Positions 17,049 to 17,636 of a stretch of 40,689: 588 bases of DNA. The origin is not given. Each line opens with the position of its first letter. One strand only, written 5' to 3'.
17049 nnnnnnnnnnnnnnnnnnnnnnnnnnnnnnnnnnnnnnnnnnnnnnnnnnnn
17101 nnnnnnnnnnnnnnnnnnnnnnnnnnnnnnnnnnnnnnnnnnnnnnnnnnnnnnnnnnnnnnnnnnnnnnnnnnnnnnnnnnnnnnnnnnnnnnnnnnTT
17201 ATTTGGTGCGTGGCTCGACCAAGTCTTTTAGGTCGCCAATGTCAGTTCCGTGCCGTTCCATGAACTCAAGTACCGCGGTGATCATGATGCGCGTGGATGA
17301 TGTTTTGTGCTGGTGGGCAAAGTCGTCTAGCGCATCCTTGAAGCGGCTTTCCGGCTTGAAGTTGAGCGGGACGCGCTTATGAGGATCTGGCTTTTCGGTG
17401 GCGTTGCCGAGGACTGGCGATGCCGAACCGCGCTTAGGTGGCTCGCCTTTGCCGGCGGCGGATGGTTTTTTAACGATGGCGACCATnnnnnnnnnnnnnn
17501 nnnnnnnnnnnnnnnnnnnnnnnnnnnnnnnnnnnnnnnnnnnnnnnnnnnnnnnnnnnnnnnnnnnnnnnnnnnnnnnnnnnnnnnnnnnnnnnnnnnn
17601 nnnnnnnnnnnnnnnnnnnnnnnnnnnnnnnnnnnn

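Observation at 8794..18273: Six arrays of an 8-bp periodic repeat T(A/G)ACGAA(A/T) at two loci 8 kb apart: a parH-like centromere/operator network with promoters built into the repeats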

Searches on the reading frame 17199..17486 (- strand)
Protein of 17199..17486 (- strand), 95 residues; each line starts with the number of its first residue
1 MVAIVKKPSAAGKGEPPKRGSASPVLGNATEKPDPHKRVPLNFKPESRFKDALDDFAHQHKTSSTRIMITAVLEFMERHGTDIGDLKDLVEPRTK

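Call 10: search_protein_families(library=pfam, proteins=[window:17199-17486:-], max_evalue=0.01)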
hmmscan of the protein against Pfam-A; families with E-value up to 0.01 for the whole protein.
window:17199-17486:- (95 aa): 0 families

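Call 24: search_protein_families(library=phrogs, proteins=[window:17199-17486:-], max_evalue=0.01)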
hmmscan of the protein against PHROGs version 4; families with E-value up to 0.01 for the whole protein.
window:17199-17486:- (95 aa): 0 families

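Call 25: search_solved_structures(query=window:17199-17486:-, max_evalue=10, show_alignments=3)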
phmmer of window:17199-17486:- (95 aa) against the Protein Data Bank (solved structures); distinct sequences matched with E-value up to 10: 2.
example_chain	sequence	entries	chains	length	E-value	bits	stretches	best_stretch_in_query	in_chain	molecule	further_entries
5ms0_N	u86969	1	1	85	0.9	13.7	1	20-58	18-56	Antitermination protein N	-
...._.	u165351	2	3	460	1.7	12.8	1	33-78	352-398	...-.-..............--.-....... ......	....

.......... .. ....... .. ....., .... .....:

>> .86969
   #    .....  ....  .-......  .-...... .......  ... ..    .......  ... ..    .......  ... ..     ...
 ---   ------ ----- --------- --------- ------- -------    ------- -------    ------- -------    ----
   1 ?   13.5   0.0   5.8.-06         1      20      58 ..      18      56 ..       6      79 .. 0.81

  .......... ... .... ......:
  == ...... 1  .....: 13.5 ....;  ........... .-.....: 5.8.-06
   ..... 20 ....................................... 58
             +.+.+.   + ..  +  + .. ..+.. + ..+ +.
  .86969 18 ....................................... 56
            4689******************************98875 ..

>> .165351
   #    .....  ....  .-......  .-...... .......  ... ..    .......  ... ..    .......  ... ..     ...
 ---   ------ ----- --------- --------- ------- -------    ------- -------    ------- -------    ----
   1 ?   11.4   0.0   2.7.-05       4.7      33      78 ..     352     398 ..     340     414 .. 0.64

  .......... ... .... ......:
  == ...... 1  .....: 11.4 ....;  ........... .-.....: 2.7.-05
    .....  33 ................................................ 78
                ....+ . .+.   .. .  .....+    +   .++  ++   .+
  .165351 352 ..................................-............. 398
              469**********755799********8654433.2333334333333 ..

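Call 26: find_homologous_proteins(query=window:17199-17486:-, max_evalue=0.001)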
Query window:17199-17486:- (95 aa): 8 proteins with E <= 0.001 among 8 candidates.
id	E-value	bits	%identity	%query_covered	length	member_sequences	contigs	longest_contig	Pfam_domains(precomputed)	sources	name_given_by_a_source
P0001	4.4e-53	195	94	100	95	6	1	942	-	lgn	-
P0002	1.1e-47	178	86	100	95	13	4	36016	-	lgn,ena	-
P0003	9.3e-47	175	84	100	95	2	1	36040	-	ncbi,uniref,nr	ncbi:hypothetical protein [Pseudomonas quasicaspiana]|uniref:hypothetical protein n=1 Tax=Pseudomona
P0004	1.7e-46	174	84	100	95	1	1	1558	-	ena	-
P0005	2.5e-45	171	81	100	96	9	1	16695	-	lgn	-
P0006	3.1e-42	161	78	100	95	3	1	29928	-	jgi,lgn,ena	jgi:hypothetical protein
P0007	6.1e-40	153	75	100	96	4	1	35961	-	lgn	-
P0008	1.1e-39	153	73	100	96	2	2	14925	-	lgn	-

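Call 27: find_encoding_contigs(protein=P0007, flank=10000, max_places=2)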
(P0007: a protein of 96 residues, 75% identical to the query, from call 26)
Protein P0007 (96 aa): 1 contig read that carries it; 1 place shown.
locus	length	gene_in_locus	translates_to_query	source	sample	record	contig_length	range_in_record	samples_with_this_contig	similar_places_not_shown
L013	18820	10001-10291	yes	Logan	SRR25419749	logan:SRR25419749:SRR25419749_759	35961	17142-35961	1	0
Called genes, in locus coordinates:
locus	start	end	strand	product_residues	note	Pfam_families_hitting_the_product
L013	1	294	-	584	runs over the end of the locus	PF03354:TerL_ATPase, PF20441:TerL_nuclease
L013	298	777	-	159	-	PF05119:Terminase_4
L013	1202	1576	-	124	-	PF01844:HNH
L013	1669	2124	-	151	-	-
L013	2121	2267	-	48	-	-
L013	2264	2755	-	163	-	PF00959:Phage_lysozyme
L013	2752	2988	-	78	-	-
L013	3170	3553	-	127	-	-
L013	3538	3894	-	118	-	PF14354:Lar_restr_allev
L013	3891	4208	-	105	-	-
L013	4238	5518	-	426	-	PF00589:Phage_integrase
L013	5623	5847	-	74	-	-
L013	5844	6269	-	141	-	-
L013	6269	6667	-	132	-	-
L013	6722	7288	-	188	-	-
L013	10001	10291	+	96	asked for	-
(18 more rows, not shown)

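Call 28: find_encoding_contigs(protein=P0003, flank=10000, max_places=2)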
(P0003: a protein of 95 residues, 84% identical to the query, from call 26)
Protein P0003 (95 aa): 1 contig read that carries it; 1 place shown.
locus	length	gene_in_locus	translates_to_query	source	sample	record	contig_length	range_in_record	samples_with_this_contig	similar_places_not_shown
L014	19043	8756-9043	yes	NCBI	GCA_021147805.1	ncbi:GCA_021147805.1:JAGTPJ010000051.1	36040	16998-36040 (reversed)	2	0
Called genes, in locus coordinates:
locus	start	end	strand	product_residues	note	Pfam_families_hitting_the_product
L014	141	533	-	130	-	PF01844:HNH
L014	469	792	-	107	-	-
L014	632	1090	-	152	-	-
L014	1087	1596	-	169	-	PF00959:Phage_lysozyme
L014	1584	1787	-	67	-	-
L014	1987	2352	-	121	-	-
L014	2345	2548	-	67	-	-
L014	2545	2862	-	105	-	-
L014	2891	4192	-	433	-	PF00589:Phage_integrase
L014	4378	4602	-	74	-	-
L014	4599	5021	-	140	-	-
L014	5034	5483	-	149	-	-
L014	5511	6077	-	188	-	-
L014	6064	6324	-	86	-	-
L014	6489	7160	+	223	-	PF01381:HTH_3 (faint), PF13560:HTH_31 (faint)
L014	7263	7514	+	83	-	-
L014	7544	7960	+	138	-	PF00196:GerE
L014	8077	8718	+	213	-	PF01656:CbiA, PF09140:MipZ (weak), PF10609:ParA (faint), PF13614:AAA_31 (weak)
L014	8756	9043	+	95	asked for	-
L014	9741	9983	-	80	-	-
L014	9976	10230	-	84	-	-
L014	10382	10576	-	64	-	-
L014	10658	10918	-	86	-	PF12844:HTH_19 (weak)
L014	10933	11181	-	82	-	-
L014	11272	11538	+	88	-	-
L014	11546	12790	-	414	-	PF27393:KlcB_N, PF27190:KlcB_3rd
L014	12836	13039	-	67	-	-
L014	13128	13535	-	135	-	-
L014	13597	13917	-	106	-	-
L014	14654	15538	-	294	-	-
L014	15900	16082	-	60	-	-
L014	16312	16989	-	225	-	PF24027:DUF7338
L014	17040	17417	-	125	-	-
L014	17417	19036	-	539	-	PF07484:Collar (weak)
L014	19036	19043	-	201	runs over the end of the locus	PF10076:Phage_Mu_Gp48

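Call 29: find_encoding_contigs(protein=P0006, flank=10000, max_places=2)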
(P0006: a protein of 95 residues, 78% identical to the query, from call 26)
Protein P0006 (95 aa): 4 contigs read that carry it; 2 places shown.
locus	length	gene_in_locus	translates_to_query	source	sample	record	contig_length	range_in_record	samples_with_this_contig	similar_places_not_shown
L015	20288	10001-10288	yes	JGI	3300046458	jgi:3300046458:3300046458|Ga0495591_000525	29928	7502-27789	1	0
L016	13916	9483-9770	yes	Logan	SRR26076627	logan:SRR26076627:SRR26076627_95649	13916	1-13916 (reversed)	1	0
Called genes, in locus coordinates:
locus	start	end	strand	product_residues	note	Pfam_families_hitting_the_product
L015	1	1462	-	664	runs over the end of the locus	PF05876:GpA_ATPase, PF20454:GpA_nuclease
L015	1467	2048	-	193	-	-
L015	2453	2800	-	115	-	-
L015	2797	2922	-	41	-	-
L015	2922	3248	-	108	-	PF05106:Phage_holin_3_1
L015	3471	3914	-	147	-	-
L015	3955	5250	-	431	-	PF00589:Phage_integrase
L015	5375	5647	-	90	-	-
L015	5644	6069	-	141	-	-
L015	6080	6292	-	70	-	-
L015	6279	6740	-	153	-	-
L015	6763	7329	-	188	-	-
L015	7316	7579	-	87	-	-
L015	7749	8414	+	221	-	PF13560:HTH_31 (faint), PF01381:HTH_3 (weak), PF12844:HTH_19 (faint)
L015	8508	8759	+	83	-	-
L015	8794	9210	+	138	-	PF00196:GerE (weak)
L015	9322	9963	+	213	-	PF01656:CbiA, PF09140:MipZ (weak), PF10609:ParA (weak), PF13614:AAA_31 (weak)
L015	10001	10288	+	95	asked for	-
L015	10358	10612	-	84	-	-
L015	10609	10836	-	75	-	-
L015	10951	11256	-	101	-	-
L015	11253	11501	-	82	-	-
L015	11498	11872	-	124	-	-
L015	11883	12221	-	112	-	-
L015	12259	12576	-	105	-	-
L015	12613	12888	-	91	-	-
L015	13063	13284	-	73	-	-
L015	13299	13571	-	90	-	-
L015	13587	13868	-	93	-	-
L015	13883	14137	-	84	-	PF12844:HTH_19 (weak), PF13560:HTH_31, PF01381:HTH_3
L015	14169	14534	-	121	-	PF00717:Peptidase_S24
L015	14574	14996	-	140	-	PF15970:HicB-like_2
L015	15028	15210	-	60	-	PF07927:HicA_toxin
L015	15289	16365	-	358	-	PF27393:KlcB_N, PF27190:KlcB_3rd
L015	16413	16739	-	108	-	-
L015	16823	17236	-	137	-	-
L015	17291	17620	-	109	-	-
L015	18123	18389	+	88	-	-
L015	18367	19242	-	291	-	-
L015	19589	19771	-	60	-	-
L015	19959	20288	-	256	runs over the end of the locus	PF02086:MethyltransfD12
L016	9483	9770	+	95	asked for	-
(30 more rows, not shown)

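Call 35: find_homologous_proteins(query=A2, max_evalue=0.001)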
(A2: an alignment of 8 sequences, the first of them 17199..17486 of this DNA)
Query A2 (8 sequences) (95 aa, profile of the alignment): 93 proteins with E <= 0.001 among 7579 candidates.
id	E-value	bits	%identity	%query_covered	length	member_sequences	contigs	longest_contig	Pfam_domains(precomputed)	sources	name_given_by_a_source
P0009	4.6e-42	160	25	85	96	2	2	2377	-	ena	-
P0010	7.1e-42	160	26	85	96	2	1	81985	-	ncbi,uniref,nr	ncbi:hypothetical protein LIS66_27115 (plasmid) [Pseudomonas sp. HN2]|uniref:hypothetical protein n=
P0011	9.1e-42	159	25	85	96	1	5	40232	-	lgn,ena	-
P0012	1.1e-41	159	26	85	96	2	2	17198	-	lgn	-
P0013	2.0e-41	158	24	83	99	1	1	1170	PF21432.4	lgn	-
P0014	2.7e-41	158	26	82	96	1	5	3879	-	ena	-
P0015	2.9e-41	158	23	85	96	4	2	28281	-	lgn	-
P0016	4.5e-41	157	25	85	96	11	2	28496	-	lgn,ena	-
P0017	5.1e-41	157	25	73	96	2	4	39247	-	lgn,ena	-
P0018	6.6e-41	157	26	82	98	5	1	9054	PF21432.4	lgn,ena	-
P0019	8.0e-41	156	25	85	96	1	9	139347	-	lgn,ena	-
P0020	8.0e-41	156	25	85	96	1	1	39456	-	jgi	jgi:predicted phage gp36 major capsid-like protein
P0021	8.7e-41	156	25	85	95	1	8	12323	-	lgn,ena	-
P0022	8.9e-41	156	29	83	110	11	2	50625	-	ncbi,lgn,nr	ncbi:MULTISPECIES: hypothetical protein [Pseudomonas syringae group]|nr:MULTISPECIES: hypothetical p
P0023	1.0e-40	156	25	85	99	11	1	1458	-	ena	-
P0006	2.9e-33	132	78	100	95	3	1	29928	-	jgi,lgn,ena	jgi:hypothetical protein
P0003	5.7e-32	128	84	100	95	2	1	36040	-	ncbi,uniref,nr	ncbi:hypothetical protein [Pseudomonas quasicaspiana]|uniref:hypothetical protein n=1 Tax=Pseudomona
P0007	5.0e-31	125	75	100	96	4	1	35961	-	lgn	-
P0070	1.1e-29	121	34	75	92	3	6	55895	PF21432.4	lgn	-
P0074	9.5e-28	114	34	83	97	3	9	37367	-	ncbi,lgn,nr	ncbi:TPA: hypothetical protein ACPWIL_006125 [Pseudomonas aeruginosa]|nr:hypothetical protein [Pseud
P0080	3.1e-25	106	28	78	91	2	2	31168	-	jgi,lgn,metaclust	metaclust:\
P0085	5.4e-23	99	29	83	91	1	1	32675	-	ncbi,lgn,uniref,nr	ncbi:hypothetical protein [Azotobacter beijerinckii]|uniref:ParG protein n=1 Tax=Azotobacter beijeri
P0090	1.1e-21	95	35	86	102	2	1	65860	-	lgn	-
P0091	1.6e-18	85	31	84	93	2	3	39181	-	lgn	-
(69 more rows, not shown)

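Call 36: search_protein_families(library=pfam, proteins=[P0013, P0018, P0070, P0085, P0074, P0090, P0010, window:17199-17486:-], max_evalue=1)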
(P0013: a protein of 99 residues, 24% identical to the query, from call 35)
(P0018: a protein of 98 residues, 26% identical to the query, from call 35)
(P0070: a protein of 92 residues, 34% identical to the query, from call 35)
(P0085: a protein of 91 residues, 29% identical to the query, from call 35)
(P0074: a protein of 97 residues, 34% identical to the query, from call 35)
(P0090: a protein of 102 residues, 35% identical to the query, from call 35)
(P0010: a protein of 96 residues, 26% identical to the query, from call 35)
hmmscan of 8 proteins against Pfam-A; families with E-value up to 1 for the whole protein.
P0013 (99 aa): 1 family
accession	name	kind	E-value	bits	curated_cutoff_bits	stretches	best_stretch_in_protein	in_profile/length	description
PF21432.3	56B_RHH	-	5.6e-06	26.6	27.2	1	67-92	7-32/32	56B-like, Ribbon-helix-helix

P0018 (98 aa): 2 families
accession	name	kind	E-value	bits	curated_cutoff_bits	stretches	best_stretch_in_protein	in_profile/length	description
PF21432.3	56B_RHH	-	1.9e-05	24.9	27.2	1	66-91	7-32/32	56B-like, Ribbon-helix-helix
PF23807.1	RHH_10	-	0.0049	17.6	27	1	42-85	14-57/84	Ribbon-helix-helix protein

P0070 (92 aa): 2 families
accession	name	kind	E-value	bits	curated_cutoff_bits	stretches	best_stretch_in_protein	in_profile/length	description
PF21432.3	56B_RHH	-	3e-06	27.5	27.2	1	60-85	7-32/32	56B-like, Ribbon-helix-helix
PF23807.1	RHH_10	-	0.0021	18.7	27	1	40-74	18-52/84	Ribbon-helix-helix protein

P0085 (91 aa): 3 families
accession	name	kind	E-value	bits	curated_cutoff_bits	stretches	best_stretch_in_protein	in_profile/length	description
PF21432.3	56B_RHH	-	0.00084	19.7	27.2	1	55-84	3-32/32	56B-like, Ribbon-helix-helix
PF23807.1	RHH_10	-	0.034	14.8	27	1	39-70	18-49/84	Ribbon-helix-helix protein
PF07875.18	Coat_F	-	0.068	13.8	25.7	1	70-89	42-61/63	Coat F domain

P0074 (97 aa): 3 families
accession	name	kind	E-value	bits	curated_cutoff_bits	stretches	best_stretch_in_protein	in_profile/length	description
PF21432.3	56B_RHH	-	0.00011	22.5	27.2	1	67-92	7-32/32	56B-like, Ribbon-helix-helix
PF23807.1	RHH_10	-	0.094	13.4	27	1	42-83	13-54/84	Ribbon-helix-helix protein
PF07875.18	Coat_F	-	0.15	12.7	25.7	1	76-95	40-59/63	Coat F domain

P0090 (102 aa): 0 families

P0010 (96 aa): 2 families
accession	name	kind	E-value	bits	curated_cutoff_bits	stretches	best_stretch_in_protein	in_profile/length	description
PF21432.3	56B_RHH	-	4.2e-05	23.9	27.2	1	65-90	7-32/32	56B-like, Ribbon-helix-helix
PF05065.19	Phage_capsid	-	0.013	15.4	24.2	1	33-94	131-195/280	Phage capsid family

window:17199-17486:- (95 aa): 0 families

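Call 47: predict_structure(alignment_id=A3)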
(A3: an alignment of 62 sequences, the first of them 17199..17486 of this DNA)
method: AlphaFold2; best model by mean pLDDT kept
length: 95 residues; sequences in the alignment: 62
mean_pLDDT: 75.7   pTM: 0.50
mean pLDDT of the five models: 75.7, 72.4, 71.8, 71.5, 71.0
residues with pLDDT >= 90: 38; 70-90: 17; 50-70: 32; < 50: 8
segments of 3 or more residues with pLDDT < 50: 25-27
pLDDT, mean of each block of 10 residues (from residue 1): 53 56 51 70 89 96 92 94 88 59
secondary structure, 60 per line:
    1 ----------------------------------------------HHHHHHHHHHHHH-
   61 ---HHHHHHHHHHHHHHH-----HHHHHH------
elements in order: H47-59 H64-78 H84-89

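Call 50: search_solved_structures(query=A3, max_evalue=10, show_alignments=3)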
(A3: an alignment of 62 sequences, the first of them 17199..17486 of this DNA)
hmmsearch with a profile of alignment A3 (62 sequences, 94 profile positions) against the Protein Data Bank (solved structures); distinct sequences matched with E-value up to 10: 4.
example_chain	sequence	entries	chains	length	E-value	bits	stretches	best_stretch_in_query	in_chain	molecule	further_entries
2kel_A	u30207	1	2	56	0.00012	25.7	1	41-88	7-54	Uncharacterized protein 56B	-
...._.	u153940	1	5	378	0.39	14.5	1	53-86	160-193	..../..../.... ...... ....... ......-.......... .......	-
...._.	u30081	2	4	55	1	13.1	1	48-91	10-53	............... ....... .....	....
6iya_A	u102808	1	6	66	1.3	12.7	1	49-88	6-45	Transcriptional regulator CopG family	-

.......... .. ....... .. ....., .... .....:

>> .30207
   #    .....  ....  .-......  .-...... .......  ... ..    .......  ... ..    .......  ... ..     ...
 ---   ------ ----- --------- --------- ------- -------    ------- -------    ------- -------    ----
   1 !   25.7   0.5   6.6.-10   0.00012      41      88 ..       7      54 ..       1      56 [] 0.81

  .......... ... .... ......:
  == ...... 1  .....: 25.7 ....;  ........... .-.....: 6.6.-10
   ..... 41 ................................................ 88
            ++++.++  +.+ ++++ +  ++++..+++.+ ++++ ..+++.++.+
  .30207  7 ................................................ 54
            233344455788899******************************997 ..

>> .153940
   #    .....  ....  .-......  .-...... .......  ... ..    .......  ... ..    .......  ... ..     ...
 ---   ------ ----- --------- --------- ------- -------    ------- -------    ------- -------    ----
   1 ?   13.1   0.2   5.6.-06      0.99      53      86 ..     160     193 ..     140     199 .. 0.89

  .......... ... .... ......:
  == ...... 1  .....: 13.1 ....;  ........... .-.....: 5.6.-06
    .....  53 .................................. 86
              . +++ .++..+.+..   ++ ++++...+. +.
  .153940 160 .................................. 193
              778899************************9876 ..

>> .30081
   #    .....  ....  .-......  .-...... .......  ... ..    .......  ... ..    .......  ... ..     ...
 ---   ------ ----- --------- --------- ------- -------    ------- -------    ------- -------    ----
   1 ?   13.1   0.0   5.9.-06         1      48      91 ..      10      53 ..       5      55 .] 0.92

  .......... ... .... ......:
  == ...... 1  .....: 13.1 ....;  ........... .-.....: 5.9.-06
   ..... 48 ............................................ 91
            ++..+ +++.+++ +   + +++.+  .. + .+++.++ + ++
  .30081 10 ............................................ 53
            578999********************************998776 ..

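Call 51: fold_search(model_id=the predicted structure, library=pdb)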
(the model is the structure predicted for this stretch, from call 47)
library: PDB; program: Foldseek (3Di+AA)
matches with E <= 10: 56; with E <= 0.001: 0
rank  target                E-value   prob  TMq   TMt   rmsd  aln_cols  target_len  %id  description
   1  6iya_F                1.2e-01  1.00  0.39  0.74   3.0        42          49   28  Structure of the DNA binding domain of antitoxin CopASO (released 2019-01-16)
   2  6iya_D                1.4e-01  1.00  0.40  0.76   3.1        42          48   28  Structure of the DNA binding domain of antitoxin CopASO (released 2019-01-16)
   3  6iya_C                1.6e-01  1.00  0.39  0.80   2.3        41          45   29  Structure of the DNA binding domain of antitoxin CopASO (released 2019-01-16)
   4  2cpg_B                5.6e-01  0.69  0.31  0.56   4.8        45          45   18  TRANSCRIPTIONAL REPRESSOR COPG (released 1999-11-19)
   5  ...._MODEL_1_A        6.9e-01  0.90  0.38  0.62   4.6        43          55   16  NMR structure of plasmid copy control protein ORF56 from sulfolobus islandicus (released 2009-10-20)
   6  6xrw_B                9.1e-01  0.75  0.39  0.46   7.4        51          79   16  Chromosomal ParDE TA system from P. aeruginosa (released 2021-07-28)
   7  9kkd_A                9.7e-01  0.80  0.39  0.75   4.4        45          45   13  the structure of StnY (released 2025-11-19)
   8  1ea4_E                1.1e+00  0.47  0.31  0.55   4.5        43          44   19  TRANSCRIPTIONAL REPRESSOR COPG/22bp dsDNA COMPLEX (released 2001-07-05)
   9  1ea4_F                1.2e+00  0.69  0.37  0.69   4.2        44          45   11  TRANSCRIPTIONAL REPRESSOR COPG/22bp dsDNA COMPLEX (released 2001-07-05)
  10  1b01_A                1.2e+00  0.44  0.30  0.56   4.5        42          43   19  TRANSCRIPTIONAL REPRESSOR COPG/DNA COMPLEX (released 1999-11-19)
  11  6ajm_C                1.2e+00  0.33  0.33  0.38  15.4        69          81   14  Crystal structure of apo AtaTR (released 2019-01-02)
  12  7ak7_C                1.2e+00  0.30  0.29  0.31  10.1        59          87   24  Structure of Salmonella TacT2 toxin bound to TacA2 antitoxin (released 2021-08-18)
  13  9kkd_B                1.5e+00  0.75  0.38  0.77   4.0        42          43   14  the structure of StnY (released 2025-11-19)
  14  1par_A                1.6e+00  0.69  0.38  0.67   5.7        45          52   18  DNA RECOGNITION BY BETA-SHEETS IN THE ARC REPRESSOR-OPERATOR CRYSTAL STRUCTURE (released 1994-07-31)
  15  7zg6_B                1.6e+00  0.57  0.38  0.68   7.3        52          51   19  TacA1 antitoxin (released 2023-10-11)
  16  2kel_MODEL_1_A        1.7e+00  0.57  0.37  0.68   4.7        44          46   11  Structure of the transcription regulator SvtR from the hyperthermophilic archaeal virus SIRV1 (released 2009-06-16)
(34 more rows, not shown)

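Call 53: search_protein_families(library=ncbifam, proteins=[window:17199-17486:-], max_evalue=0.01)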
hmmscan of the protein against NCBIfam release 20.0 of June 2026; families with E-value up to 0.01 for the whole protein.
window:17199-17486:- (95 aa): 0 families

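Call 62: find_encoding_contigs(protein=P0090, flank=10000, max_places=1)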
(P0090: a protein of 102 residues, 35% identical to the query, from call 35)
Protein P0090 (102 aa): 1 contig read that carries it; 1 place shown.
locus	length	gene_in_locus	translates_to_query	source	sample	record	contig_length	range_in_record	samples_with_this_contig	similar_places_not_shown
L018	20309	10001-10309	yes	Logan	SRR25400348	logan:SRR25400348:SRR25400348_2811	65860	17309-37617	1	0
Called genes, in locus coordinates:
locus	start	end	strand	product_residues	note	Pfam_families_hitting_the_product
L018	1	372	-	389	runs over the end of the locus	PF03837:RecT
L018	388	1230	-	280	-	PF12684:DUF3799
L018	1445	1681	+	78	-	-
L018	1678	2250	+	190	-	PF05866:RusA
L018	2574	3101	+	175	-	-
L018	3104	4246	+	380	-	-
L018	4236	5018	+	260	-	PF20081:DUF6475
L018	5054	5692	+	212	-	-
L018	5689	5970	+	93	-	-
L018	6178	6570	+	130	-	-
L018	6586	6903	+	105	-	-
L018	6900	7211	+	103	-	-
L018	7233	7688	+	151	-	-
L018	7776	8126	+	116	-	PF07131:DUF1382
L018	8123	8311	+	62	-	-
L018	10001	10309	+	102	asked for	-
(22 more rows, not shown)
